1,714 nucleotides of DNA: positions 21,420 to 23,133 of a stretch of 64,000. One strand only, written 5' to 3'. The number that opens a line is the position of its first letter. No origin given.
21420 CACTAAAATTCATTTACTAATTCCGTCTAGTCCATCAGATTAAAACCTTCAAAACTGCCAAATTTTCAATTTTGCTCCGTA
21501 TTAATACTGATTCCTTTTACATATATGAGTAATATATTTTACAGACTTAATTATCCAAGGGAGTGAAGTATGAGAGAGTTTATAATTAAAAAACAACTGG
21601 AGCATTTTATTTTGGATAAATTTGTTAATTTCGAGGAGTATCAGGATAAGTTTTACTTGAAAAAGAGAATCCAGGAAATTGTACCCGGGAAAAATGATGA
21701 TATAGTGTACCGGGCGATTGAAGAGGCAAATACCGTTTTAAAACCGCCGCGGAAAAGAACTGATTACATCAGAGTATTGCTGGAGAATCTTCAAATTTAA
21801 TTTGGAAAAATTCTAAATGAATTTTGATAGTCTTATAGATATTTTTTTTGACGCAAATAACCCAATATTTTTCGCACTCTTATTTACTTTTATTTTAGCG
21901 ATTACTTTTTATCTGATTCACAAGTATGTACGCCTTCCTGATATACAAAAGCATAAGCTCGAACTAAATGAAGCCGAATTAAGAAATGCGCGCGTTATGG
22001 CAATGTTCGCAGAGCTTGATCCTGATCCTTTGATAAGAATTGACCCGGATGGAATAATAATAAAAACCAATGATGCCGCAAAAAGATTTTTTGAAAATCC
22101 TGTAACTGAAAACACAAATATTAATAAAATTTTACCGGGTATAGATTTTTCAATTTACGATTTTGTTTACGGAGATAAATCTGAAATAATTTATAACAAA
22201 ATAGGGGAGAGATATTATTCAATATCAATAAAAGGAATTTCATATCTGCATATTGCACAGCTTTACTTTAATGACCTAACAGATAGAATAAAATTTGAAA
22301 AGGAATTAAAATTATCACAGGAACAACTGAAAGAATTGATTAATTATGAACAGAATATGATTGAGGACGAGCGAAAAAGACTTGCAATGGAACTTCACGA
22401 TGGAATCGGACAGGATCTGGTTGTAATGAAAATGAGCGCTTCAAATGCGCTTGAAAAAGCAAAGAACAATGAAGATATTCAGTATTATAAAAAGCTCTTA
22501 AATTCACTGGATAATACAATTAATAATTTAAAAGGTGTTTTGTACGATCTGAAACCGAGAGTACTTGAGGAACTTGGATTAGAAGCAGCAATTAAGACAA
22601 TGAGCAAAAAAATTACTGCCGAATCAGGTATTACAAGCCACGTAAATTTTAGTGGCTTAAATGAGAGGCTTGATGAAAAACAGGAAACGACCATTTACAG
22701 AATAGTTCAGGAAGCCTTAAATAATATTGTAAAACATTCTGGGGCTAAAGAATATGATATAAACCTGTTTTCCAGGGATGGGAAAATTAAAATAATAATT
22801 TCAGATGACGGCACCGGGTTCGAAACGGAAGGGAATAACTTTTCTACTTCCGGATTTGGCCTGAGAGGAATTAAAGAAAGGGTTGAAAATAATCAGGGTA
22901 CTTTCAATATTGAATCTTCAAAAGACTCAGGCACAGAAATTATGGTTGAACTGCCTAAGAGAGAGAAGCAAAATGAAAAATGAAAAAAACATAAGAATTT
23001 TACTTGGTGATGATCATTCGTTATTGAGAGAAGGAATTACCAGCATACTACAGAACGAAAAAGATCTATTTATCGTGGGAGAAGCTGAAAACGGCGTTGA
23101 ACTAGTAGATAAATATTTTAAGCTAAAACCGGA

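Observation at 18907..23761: Five-member family of a 20-23 bp element with a perfect palindromic core (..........), confined to the signalling block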

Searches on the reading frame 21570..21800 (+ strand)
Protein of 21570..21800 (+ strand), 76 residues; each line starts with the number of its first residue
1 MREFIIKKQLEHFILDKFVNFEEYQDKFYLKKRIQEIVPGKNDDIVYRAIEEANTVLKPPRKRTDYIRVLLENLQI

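Call 6: search_protein_families(library=pfam, proteins=[window:21570-21800:+], max_evalue=0.01)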
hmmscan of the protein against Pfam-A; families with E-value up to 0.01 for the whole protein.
window:21570-21800:+ (76 aa): 0 families

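Call 41: search_protein_families(library=ncbifam, proteins=[window:21570-21800:+], max_evalue=0.1)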
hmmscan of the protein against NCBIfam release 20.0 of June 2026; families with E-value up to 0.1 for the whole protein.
window:21570-21800:+ (76 aa): 1 family
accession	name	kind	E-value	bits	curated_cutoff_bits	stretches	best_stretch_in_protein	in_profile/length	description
NF004739.1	PRK06075.1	equivalog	0.048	12.4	360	1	12-74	38-98/384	NADH-quinone oxidoreductase subunit D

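Call 71: search_solved_structures(query=A4, max_evalue=1)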
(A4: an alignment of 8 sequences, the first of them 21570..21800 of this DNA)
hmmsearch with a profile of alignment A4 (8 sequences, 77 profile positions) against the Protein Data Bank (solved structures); distinct sequences matched with E-value up to 1: 2.
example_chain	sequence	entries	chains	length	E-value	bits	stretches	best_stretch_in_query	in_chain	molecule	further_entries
7rcw_A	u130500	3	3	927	0.23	14.7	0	25-47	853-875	Penicillin-binding protein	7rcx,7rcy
10lg_A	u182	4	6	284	0.85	12.8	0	19-39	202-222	Positive transcriptional regulator MutR family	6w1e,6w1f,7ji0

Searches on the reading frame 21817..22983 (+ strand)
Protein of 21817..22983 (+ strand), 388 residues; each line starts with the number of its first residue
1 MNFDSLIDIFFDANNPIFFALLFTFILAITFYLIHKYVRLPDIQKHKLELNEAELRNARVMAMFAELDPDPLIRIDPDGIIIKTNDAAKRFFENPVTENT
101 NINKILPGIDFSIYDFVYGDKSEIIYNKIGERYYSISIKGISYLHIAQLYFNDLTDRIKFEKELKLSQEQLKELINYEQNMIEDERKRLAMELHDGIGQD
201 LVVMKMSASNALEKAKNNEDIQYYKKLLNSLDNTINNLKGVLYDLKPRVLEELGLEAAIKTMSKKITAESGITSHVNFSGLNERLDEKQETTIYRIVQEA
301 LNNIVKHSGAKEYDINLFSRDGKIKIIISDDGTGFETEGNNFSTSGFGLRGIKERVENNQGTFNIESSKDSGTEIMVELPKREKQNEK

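Call 6: search_protein_families(library=pfam, proteins=[window:21817-22983:+], max_evalue=0.01)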
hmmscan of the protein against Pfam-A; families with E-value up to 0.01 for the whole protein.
window:21817-22983:+ (388 aa): 3 families
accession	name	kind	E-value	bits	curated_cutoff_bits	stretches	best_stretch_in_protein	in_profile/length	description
PF02518.31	HATPase_c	-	4.9e-13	49.9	26.4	1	290-382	3-110/111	Histidine kinase-, DNA gyrase B-, and HSP90-like ATPase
PF07730.19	HisKA_3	-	8.3e-10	39.5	24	1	185-249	1-67/68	Histidine kinase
PF13581.12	HATPase_c_2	-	0.0001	22.7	27.4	1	283-352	22-105/127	Histidine kinase-like ATPase domain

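Call 41: search_protein_families(library=ncbifam, proteins=[window:21817-22983:+], max_evalue=0.1)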
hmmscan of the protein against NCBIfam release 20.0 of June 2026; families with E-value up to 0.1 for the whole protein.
window:21817-22983:+ (388 aa): 24 families
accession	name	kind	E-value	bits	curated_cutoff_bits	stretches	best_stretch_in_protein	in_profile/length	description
NF052443.1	SensHisKinMctS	equivalog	7.5e-50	169.6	700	1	162-386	227-453/457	two-component system sensor histidine kinase MctS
NF008649.0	PRK11644.1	equivalog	4.8e-43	147.6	408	1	160-382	282-497/499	signal transduction histidine-protein kinase/phosphatase UhpB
NF052531.1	Strep_LiaS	equivalog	1.4e-31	110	450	1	168-380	115-326/328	envelope stress sensor histidine kinase LiaS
NF007896.0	PRK10600.1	equivalog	2.7e-25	89.1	578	1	178-382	383-586/598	nitrate/nitrite two-component system sensor histidine kinase NarX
NF008184.0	PRK10935.1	equivalog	4e-24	85.2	553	1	178-386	356-564/565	nitrate/nitrite two-component system sensor histidine kinase NarQ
NF047786.1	his_kin_MadS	equivalog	1.9e-22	80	500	1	158-380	205-434/434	MadS family sensor histidine kinase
NF047322.1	HK_morpho_MacS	equivalog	3e-10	39.8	300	1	166-380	165-367/367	MacS family sensor histidine kinase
NF008298.1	PRK11086.1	subfamily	9.8e-08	30.9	520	1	290-384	425-528/529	DcuS/MalK family sensor histidine kinase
NF047874.1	MASE3_PAS_HK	subfamily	1.1e-06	27.8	560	1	345-386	589-630/655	MASE3 domain-containing sensor histidine kinase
NF041947.1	LuxQ_Vibrio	equivalog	0.00018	19.6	1200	1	338-387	653-702/843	quorum-sensing autoinducer 2 sensor kinase/phosphatase LuxQ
NF046044.1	PnpS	equivalog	0.00052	19.1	400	1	345-380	355-390/390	two-component system histidine kinase PnpS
NF003144.0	PRK04069.1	equivalog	0.00053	19.4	145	1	296-345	46-99/161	anti-sigma B factor RsbW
NF010411.0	PRK13837.1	equivalog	0.0018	16.3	647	1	345-386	639-680/828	two-component system VirA-like sensor kinase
NF007898.0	PRK10604.1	equivalog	0.0021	17.3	478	1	264-339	294-365/433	two-component system sensor histidine kinase RstB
NF008468.0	PRK11360.1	equivalog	0.0026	16.2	646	1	308-387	525-614/616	two-component system sensor histidine kinase AtoS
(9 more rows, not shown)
